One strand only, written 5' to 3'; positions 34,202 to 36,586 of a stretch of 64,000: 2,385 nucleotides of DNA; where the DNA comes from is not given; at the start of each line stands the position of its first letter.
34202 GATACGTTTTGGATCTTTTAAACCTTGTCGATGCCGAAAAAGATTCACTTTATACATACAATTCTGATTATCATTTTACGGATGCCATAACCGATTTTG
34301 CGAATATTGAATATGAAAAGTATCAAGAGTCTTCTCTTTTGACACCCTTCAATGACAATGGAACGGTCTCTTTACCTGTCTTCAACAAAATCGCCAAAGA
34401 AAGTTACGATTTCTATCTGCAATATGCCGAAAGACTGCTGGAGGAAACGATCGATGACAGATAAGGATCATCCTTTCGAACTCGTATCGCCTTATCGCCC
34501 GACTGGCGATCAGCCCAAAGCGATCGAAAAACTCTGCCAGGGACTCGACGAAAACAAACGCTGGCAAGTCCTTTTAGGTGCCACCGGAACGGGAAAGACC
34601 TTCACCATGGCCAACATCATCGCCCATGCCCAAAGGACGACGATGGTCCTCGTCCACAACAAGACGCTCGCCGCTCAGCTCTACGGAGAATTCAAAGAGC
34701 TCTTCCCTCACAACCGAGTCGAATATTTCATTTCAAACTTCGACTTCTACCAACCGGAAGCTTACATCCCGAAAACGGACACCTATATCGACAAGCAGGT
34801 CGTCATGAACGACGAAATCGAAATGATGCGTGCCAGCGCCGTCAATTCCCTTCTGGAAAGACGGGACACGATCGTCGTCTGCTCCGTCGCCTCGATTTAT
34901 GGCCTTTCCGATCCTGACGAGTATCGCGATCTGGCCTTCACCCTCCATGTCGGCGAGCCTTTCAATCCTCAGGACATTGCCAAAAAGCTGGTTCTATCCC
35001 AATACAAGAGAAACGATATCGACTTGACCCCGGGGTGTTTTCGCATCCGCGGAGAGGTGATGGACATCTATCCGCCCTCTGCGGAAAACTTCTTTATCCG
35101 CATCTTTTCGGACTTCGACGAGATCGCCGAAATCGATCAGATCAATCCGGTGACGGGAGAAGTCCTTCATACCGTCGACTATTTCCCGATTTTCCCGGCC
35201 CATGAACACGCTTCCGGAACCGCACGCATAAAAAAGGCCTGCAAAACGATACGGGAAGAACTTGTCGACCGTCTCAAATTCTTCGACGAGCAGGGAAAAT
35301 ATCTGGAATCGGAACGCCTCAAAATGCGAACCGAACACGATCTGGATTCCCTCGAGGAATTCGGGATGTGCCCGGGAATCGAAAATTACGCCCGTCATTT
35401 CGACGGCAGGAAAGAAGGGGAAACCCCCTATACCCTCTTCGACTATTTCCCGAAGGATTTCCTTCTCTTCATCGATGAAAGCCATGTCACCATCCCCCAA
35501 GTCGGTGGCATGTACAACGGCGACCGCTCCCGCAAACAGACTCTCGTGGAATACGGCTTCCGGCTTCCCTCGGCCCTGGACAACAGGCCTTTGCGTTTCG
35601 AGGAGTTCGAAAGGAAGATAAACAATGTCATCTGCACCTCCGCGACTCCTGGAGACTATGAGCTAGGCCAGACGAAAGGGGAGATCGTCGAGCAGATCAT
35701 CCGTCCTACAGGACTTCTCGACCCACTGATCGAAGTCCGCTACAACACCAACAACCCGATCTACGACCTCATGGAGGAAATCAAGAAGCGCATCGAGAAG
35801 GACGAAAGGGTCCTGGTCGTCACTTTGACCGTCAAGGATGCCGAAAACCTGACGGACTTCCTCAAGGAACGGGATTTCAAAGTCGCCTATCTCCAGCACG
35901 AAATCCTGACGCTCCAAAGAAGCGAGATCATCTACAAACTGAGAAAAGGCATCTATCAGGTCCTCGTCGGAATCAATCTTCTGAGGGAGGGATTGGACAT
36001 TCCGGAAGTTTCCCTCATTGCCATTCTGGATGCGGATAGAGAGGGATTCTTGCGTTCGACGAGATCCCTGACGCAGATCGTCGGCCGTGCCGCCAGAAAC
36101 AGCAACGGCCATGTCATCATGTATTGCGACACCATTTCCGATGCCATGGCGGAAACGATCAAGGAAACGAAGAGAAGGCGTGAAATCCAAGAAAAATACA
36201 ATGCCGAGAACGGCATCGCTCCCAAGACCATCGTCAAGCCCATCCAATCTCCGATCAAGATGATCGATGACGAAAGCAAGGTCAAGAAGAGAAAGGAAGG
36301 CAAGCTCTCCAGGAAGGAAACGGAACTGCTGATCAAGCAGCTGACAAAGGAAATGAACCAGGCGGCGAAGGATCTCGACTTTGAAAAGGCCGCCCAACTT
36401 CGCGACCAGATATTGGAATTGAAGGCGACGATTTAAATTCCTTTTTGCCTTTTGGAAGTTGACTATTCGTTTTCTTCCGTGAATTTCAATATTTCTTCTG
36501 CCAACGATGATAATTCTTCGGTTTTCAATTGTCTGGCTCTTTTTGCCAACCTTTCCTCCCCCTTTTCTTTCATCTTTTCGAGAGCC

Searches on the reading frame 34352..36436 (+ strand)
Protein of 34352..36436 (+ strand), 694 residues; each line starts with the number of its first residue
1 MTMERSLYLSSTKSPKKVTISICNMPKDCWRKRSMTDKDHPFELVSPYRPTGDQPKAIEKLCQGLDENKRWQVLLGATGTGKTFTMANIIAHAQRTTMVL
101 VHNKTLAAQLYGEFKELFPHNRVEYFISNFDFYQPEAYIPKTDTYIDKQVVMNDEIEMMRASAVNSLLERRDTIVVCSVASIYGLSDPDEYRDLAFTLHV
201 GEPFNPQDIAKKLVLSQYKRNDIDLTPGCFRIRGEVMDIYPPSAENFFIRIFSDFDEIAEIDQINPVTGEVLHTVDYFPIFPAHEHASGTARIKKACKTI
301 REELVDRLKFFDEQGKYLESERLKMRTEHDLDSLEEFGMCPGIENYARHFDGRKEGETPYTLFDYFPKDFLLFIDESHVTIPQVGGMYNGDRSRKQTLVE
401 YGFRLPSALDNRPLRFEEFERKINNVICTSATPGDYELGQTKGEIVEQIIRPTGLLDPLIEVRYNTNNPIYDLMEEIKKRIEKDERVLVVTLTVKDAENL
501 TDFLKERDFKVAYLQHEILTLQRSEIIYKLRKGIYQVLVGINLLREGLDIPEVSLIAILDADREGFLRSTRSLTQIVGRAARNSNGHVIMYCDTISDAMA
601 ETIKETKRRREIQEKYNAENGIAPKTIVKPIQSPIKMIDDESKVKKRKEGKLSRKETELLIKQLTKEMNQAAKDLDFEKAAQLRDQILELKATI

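Call 87: search_protein_families(library=pfam, proteins=[window:34352-36436:+], max_evalue=0.00001)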
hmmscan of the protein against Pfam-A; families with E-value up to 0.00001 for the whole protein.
window:34352-36436:+ (694 aa): 5 families
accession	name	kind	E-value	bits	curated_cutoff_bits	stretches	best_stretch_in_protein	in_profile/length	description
PF17757.6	UvrB_inter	-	3.7e-23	81.9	22.9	1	197-285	2-90/91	UvrB interaction domain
PF12344.14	UvrB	-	2.6e-19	69.2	27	1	590-631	1-42/43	Ultra-violet resistance protein B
PF00271.37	Helicase_C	-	2.8e-18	66.6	23.5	1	474-583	7-109/110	Helicase conserved C-terminal domain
PF04851.21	ResIII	-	3e-13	50.4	22.5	1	53-124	7-83/164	Type III restriction enzyme, res subunit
PF02151.25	UVR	-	1.2e-12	47.5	21.5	1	660-692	3-35/36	UvrB/uvrC motif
